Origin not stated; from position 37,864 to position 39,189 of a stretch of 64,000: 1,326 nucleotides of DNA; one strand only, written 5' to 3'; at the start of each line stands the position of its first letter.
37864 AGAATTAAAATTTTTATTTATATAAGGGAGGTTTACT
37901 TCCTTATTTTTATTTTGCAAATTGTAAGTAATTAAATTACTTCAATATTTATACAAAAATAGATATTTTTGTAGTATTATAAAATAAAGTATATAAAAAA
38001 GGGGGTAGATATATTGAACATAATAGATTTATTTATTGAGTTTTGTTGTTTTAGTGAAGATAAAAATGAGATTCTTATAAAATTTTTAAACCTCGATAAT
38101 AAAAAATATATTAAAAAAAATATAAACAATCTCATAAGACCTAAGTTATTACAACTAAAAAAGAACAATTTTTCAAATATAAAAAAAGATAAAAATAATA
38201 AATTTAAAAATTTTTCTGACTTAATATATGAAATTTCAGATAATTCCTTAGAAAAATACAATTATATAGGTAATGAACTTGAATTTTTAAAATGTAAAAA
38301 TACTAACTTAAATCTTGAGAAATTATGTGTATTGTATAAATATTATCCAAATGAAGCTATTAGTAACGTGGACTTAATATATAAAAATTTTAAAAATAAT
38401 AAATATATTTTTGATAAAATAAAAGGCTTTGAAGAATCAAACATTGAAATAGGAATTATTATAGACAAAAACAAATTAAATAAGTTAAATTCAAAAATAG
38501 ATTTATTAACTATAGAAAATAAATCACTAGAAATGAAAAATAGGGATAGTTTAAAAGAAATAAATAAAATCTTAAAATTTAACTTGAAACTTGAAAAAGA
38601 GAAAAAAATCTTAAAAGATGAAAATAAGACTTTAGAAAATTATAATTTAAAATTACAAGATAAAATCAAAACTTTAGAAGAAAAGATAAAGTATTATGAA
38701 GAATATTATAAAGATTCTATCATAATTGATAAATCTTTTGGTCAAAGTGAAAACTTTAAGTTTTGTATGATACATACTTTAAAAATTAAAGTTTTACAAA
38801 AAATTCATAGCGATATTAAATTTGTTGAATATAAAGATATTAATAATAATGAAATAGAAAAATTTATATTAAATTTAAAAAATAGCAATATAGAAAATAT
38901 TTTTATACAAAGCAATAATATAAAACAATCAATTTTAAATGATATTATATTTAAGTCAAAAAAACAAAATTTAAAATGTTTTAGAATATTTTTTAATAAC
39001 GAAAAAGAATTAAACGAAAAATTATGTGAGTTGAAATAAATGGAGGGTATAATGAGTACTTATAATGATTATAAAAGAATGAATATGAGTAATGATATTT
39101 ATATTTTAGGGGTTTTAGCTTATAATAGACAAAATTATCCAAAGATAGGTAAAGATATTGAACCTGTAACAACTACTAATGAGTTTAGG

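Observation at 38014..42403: Three-gene operon: stand-alone coiled-coil protein + McrB-like AAA+ NTPase + McrC-like PD-(D/E)xK nuclease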

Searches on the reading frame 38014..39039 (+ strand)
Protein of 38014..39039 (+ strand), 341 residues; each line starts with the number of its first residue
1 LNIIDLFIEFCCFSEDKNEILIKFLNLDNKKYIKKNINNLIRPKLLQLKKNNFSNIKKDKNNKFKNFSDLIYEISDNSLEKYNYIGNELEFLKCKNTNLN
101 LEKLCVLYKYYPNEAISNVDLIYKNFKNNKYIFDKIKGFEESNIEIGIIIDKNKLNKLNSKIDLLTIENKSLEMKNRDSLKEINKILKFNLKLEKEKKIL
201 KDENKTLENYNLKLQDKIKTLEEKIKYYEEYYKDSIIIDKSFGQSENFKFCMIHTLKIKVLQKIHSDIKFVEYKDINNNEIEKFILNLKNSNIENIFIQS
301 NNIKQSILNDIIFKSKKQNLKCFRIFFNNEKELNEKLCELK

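Call 3: search_protein_families(library=pfam, proteins=[window:38014-39039:+], max_evalue=1)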
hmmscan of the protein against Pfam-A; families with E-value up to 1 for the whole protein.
window:38014-39039:+ (341 aa): 2 families
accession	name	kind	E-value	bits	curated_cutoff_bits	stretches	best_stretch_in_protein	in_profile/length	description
PF05357.18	Phage_Coat_A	-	0.15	12.2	20.8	1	51-75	33-57/63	Phage Coat Protein A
PF11932.13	DUF3450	-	0.59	9.8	32.6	0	169-229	25-85/241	Protein of unknown function (DUF3450)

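Call 4: search_protein_families(library=padloc, proteins=[window:38014-39039:+], max_evalue=1)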
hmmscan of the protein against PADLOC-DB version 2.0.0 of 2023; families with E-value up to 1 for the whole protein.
window:38014-39039:+ (341 aa): 0 families

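Call 5: search_protein_families(library=ncbifam, proteins=[window:38014-39039:+], max_evalue=1)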
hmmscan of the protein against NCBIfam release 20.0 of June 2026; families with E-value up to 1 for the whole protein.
window:38014-39039:+ (341 aa): 5 families
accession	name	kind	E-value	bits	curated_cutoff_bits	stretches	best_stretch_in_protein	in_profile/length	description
NF047408.1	SA0632_fam_LP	equivalog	0.0004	20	70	1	192-226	33-67/68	SA0632 family lipoprotein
NF046104.1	PptglHdxlasePcsB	equivalog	0.027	13.6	450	1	157-230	29-102/400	peptidoglycan hydrolase PcsB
TIGR04211.1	SH3_and_anchor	equivalog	0.26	10.8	65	1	153-225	87-162/198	TIGR04211 family SH3 domain-containing protein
TIGR03853.1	matur_matur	hypoth_equivalog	0.92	10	65.7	0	237-275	26-65/77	YecH family metal-binding protein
NF005507.0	PRK07119.1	subfamily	0.92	8.3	399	0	198-247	206-259/352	3-methyl-2-oxobutanoate dehydrogenase subunit VorB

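Call 8: search_solved_structures(query=window:38014-39039:+, max_evalue=10)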
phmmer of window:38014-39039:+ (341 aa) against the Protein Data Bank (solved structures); distinct sequences matched with E-value up to 10: 3.
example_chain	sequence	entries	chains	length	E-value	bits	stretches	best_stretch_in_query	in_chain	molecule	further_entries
6ejn_C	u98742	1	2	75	0.2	14.3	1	159-226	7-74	C-Jun-amino-terminal kinase-interacting protein 3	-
6a9p_A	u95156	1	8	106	1.1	11.9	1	154-235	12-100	Glial fibrillary acidic protein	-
2q6q_A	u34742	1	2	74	1.5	11.5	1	168-233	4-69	Spindle pole body component SPC42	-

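Call 10: find_homologous_proteins(query=window:38014-39039:+, max_evalue=0.001)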
Query window:38014-39039:+ (341 aa): 1 proteins with E <= 0.001 among 8000 candidates.
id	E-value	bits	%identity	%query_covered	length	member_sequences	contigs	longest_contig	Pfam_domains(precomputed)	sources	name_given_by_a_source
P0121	3.2e-200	682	100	100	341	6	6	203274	-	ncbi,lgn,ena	-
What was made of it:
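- The word-seeded homology search found only the protein itself (call 10).
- Tried and rejected: The word-seeded homologue search for gene C returned only the protein itself (call 10).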

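Call 34: search_solved_structures(query=A2, max_evalue=10)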
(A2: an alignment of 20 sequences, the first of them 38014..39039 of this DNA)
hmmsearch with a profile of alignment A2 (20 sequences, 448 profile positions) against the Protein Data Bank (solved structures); distinct sequences matched with E-value up to 10: 248 (the best 60 are shown).
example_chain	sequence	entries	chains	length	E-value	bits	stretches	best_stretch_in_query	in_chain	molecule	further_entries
8qox_B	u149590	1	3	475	2.9e-07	33.1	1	221-335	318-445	Conserved membrane protein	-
3g7c_A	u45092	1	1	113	1.8e-05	27.3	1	242-331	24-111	Occludin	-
1wpa_A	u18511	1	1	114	3.7e-05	26.2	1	242-331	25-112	Occludin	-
8p4y_A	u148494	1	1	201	5.1e-05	25.7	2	257-339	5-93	Protein origami triangle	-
6pfp_A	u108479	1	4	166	6.5e-05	25.4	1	213-342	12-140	Myosin-7 fused to GP7 and EB1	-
2jee_A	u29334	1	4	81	0.00023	23.6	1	228-296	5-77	CELL DIVISION PROTEIN ZAPB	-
1xaw_A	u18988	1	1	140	0.00036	23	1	242-331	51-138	Occludin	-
2ch7_A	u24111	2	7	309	0.00054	22.4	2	181-336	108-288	METHYL-ACCEPTING CHEMOTAXIS PROTEIN | Methyl-accepting chemotaxis protein 2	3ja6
27pt_A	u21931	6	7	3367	0.00056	22.3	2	233-337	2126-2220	Dynein heavy chain, cytoplasmic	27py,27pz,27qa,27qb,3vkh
9q9h_A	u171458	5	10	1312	0.0007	22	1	180-334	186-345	DNA repair protein RAD50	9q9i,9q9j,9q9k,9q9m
3ja6_H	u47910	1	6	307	0.0019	20.6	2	182-328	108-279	Methyl-accepting chemotaxis protein 2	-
6zz6_B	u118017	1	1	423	0.0019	20.5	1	225-355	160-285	Structural maintenance of chromosomes protein 3,Structural maintenance of chromosomes prot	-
7ogt_A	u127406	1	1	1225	0.0025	20.2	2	140-374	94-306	Structural maintenance of chromosomes protein 1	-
13bv_D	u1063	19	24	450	0.0029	20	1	231-359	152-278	Beclin-1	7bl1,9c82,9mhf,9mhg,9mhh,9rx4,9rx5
4zry_B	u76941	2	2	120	0.003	19.9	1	227-302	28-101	Keratin, type II cytoskeletal 1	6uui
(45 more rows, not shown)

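Call 38: search_protein_families(library=pfam, alignment_id=A2, max_evalue=0.1)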
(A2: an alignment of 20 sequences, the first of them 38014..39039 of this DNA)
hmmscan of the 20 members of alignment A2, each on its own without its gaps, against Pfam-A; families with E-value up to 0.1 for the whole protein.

A. member 1, window:38014-39039:+ (341 aa): 0 families

B. families by the number of members that match (of 20 scanned): 65 families (the first 25 are shown)
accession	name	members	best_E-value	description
PF17675.6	APG6_N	3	0.0024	Apg6 coiled-coil region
PF13851.11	GAS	2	3.9e-05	Growth-arrest specific micro-tubule binding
PF06005.17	ZapB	2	4.7e-05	Cell division protein ZapB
PF19220.6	Rod_CreS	2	0.00012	Crescentin, rod domain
PF00261.25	Tropomyosin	2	0.0002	Tropomyosin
PF15035.11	Rootletin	2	0.0011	Ciliary rootlet component, centrosome cohesion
PF08614.16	ATG16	2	0.0029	Autophagy protein 16 (ATG16)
PF06818.20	Fez1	2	0.0034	Fez1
PF05667.16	CCDC22_CC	2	0.0038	CCDC22 protein coiled-coil region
PF01166.23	TSC22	2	0.006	TSC-22/dip/bun family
PF18504.6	Csm1_N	2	0.0066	Csm1 N-terminal domain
PF24423.1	OVT1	2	0.007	Major antigen, helical domain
PF07926.17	TPR_MLP1_2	2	0.0074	TPR/MLP1/MLP2-like protein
PF15619.11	Lebercilin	2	0.0084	Ciliary protein causing Leber congenital amaurosis disease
PF19353.4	DUF5930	2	0.011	Family of unknown function (DUF5930)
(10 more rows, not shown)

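Call 45: find_encoding_contigs(protein=P0121, flank=3000, max_places=6)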
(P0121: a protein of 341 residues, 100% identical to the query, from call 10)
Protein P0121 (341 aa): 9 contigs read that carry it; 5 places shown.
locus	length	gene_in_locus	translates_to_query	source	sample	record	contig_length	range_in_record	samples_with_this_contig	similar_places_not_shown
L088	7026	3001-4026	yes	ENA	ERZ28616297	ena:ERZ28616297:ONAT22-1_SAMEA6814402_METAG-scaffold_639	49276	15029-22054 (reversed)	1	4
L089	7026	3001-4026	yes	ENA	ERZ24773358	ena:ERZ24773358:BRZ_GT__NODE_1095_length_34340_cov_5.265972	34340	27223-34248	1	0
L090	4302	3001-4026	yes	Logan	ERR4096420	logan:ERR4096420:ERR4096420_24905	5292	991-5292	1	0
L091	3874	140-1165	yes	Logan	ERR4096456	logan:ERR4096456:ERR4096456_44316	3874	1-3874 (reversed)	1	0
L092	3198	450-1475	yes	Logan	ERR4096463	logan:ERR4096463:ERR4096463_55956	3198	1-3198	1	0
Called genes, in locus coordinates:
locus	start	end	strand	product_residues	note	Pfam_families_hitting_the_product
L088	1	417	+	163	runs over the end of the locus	PF00383:dCMP_cyt_deam_1, PF14437:MafB19-deam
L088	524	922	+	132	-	PF07155:ECF-ribofla_trS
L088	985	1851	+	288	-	-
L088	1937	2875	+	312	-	-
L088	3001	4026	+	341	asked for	-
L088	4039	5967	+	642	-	-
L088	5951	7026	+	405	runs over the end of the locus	-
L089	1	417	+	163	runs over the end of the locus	PF00383:dCMP_cyt_deam_1, PF14437:MafB19-deam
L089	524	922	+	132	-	PF07155:ECF-ribofla_trS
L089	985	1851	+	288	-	-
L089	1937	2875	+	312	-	-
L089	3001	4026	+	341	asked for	-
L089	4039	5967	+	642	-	-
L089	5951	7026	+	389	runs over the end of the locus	?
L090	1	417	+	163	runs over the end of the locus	PF00383:dCMP_cyt_deam_1, PF14437:MafB19-deam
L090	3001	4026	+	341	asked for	-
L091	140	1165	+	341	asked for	-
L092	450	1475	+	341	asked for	-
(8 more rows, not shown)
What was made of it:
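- Checked: Independent gene callers on identical metagenome contigs also call a 642-aa product from this start (call 45).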

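Call 47: search_protein_representatives(protein=window:38014-39039:+)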
Query: 341 residues. Proteins with E-value up to 0.001 (for the whole library): 9; up to 1e-10: 5; up to 1e-30: 3. The best 9 are listed.
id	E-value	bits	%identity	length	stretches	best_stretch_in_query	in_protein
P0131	1.8e-74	267.5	48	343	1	1-341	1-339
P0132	1.4e-51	192.3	90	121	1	107-221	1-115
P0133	1.6e-41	159.3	40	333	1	1-341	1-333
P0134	8.5e-24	101.0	35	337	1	1-341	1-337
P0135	9.4e-19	84.5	37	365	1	2-341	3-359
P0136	1.1e-10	57.9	34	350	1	3-338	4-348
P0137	4.3e-10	56.0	31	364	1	2-341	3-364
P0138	1.2e-07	48.0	39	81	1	261-341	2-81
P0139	1.6e-06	44.3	33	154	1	203-340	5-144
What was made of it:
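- Single-sequence HMMER found just 9 relatives in 1.84 billion representatives (call 47).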

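Call 56: predict_structure(alignment_id=A4)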
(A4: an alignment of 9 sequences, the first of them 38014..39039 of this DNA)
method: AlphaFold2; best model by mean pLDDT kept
length: 341 residues; sequences in the alignment: 9
mean_pLDDT: 83.9   pTM: 0.44
mean pLDDT of the five models: 83.9, 82.9, 82.4, 82.1, 81.7
residues with pLDDT >= 90: 143; 70-90: 150; 50-70: 37; < 50: 11
segments of 3 or more residues with pLDDT < 50: 53-62
pLDDT, mean of each block of 10 residues (from residue 1): 84 81 75 65 70 42 66 90 87 88 93 90 91 90 69 79 94 94 95 95 95 95 92 67 67 88 85 85 90 91 88 92 90 89 76
secondary structure, 60 per line:
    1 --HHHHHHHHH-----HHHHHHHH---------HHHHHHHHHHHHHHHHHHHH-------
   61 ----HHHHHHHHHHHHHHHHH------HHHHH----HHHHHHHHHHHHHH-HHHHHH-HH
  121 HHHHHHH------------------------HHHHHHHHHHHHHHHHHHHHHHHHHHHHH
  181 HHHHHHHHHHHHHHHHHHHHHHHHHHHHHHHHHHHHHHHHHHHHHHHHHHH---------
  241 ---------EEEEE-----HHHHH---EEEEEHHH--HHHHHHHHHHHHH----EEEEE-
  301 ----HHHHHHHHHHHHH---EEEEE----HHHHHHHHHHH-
elements in order: H3-11 H17-24 H34-53 H65-81 H88-92 H97-110 H112-117 H119-127 H152-231 E250-254 H260-264 E268-272 H278-290 E295-299 H305-317 E321-325 H330-340
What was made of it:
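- On Type I-B CoCoNuT: Gene C has an 80-residue single helix (call 56).
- Checked: The AlphaFold2 model of C has mean pLDDT 83.9 (call 56).
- CnuA architecture: AlphaFold2 model with pLDDT 84 (call 56).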

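Call 58: fold_search(model_id=the predicted structure, library=pdb)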
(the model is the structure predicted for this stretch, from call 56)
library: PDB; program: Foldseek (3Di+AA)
matches with E <= 10: 1501; with E <= 0.001: 0
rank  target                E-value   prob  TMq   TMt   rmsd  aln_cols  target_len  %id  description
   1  5z2j                  1.7e-02  0.99  0.19  0.23   4.1        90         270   12  structure of S38A mutant metal-free periplasmic metal binding protein from candidatus liberibacter asiaticus (released 2018-10-03)
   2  5z35                  2.5e-02  0.99  0.19  0.23   4.0        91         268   11  Structure of Y68F mutant metal free periplasmic metal binding protein from candidatus liberibacter asiaticus (released 2018-10-03)
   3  4cl2                  2.9e-02  0.99  0.19  0.23   4.0        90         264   10  structure of periplasmic metal binding protein from candidatus liberibacter asiaticus (released 2015-01-28)
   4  5wb4_F                2.9e-02  0.96  0.17  0.27   5.3        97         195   20  Crystal structure of the TarA wall teichoic acid glycosyltransferase (released 2019-01-16)
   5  3dlb_B                3.3e-02  1.00  0.21  0.12   4.0       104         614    5  Crystal structure of the guide-strand-containing Argonaute protein silencing complex (released 2008-09-02)
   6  4p4l_C                3.5e-02  1.00  0.15  0.19   4.1        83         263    4  Crystal Structure of Mycobacterium tuberculosis Shikimate Dehydrogenase (released 2015-03-18)
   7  3dlb_A                3.7e-02  1.00  0.21  0.12   4.9       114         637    6  Crystal structure of the guide-strand-containing Argonaute protein silencing complex (released 2008-09-02)
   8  2j6p_A                3.7e-02  0.99  0.19  0.39   4.2        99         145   11  STRUCTURE OF AS-SB REDUCTASE FROM LEISHMANIA MAJOR (released 2007-10-02)
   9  1y9j_MODEL_1_A        3.9e-02  0.93  0.17  0.34   7.8       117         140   14  Solution structure of the rat Sly1 N-terminal domain (released 2005-02-15)
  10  6ixi                  4.1e-02  0.97  0.18  0.22   4.6        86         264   14  structure of Cd-bound periplasmic metal binding protein from candidatus liberibacter asiaticus (released 2020-01-15)
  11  6xpn_A                4.4e-02  0.99  0.19  0.24   3.3        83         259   11  Z-loop Deletion Mutant of AztC from Paracoccus denitrificans (released 2020-08-26)
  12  5z2k                  4.4e-02  0.98  0.19  0.23   4.3        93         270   12  Structure of S38A mutant Mn-bound periplasmic metal binding protein from candidatus liberibacter asiaticus (released 2018-10-03)
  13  4h0f_A                4.6e-02  0.96  0.19  0.24   4.9       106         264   10  Mutant Structure of laminin-binding adhesin (Lmb) from Streptococcus agalactiae (released 2013-09-04)
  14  5wb4_B                4.6e-02  0.96  0.17  0.28   5.1        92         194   18  Crystal structure of the TarA wall teichoic acid glycosyltransferase (released 2019-01-16)
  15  1oft_A                4.9e-02  0.99  0.18  0.44   4.6        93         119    5  Crystal structure of SulA from Pseudomonas aeruginosa (released 2003-06-19)
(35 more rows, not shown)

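Call 71: fold_search(model_id=the predicted structure, library=viral)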
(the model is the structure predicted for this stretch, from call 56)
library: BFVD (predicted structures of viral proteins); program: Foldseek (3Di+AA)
matches with E <= 10: 1133; with E <= 0.001: 1
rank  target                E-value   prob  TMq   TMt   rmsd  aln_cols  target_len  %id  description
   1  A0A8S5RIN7            2.5e-04  1.00  0.25  0.18  22.9       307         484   14  DUF2325 domain-containing protein [virus sp. ctHG14]
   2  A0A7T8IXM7            4.9e-03  0.41  0.13  0.05  59.0       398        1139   14  (no name in the UniProt tables at hand)
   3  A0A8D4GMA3            1.6e-02  1.00  0.21  0.26   9.3       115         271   10  (no name in the UniProt tables at hand)
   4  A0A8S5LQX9            2.4e-02  0.96  0.18  0.39   7.1       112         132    8  Uncharacterized protein [Siphoviridae sp. ctTC45]
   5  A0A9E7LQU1            3.4e-02  0.99  0.18  0.39   5.2        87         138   13  (no name in the UniProt tables at hand)
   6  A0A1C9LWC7            3.6e-02  0.97  0.18  0.36   6.0        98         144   14  (no name in the UniProt tables at hand)
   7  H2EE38                3.8e-02  0.96  0.16  0.12   6.3        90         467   19  Putative ring finger protein [Moumouvirus sp. 'Monve']
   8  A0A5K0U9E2            3.8e-02  0.93  0.18  0.08   9.8       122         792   11  Spore protein YkvP/CgeB glycosyl transferase-like domain-containing protein [Yasminevirus sp. GU-2018]
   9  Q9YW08                3.8e-02  0.92  0.18  0.40  14.2       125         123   18  Uncharacterized protein [Melanoplus sanguinipes entomopoxvirus]
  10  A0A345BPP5            4.8e-02  0.97  0.16  0.40   5.5       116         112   11  (no name in the UniProt tables at hand)
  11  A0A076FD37            5.1e-02  0.95  0.17  0.50   8.4        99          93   10  Uncharacterized protein [Penaeus monodon nudivirus]
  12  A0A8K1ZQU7            5.4e-02  0.96  0.17  0.49   4.4        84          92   12  (no name in the UniProt tables at hand)
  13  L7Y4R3                6.0e-02  0.77  0.16  0.17   9.4       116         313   18  Putative ring finger protein [Megavirus lba]
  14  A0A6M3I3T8            6.4e-02  0.99  0.20  0.22   4.4        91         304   13  (no name in the UniProt tables at hand)
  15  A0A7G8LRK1            6.8e-02  0.87  0.17  0.15   5.9       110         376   14  RecA-family ATPase (Fragment) [Bacteriophage sp.]
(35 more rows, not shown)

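Call 72: search_protein_families(library=phrogs, proteins=[window:38014-39039:+], max_evalue=0.01)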
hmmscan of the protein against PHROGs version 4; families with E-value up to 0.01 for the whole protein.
window:38014-39039:+ (341 aa): 0 families

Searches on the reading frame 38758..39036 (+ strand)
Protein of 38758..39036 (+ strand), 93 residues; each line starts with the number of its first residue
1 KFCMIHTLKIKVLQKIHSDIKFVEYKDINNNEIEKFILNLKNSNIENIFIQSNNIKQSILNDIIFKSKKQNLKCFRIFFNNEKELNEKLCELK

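Call 74: search_protein_families(library=pfam, proteins=[window:38758-39036:+], max_evalue=10)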
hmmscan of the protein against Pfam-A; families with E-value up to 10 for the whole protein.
seq(93 aa): 2 families
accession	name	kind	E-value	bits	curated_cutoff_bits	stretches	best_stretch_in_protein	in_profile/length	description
PF10789.14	Phage_RpbA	-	0.065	13.7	25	1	4-56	26-78/108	Phage RNA polymerase binding, RpbA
PF16232.10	DUF4891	-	0.17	12.9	32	1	4-57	27-81/92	Domain of unknown function (DUF4891)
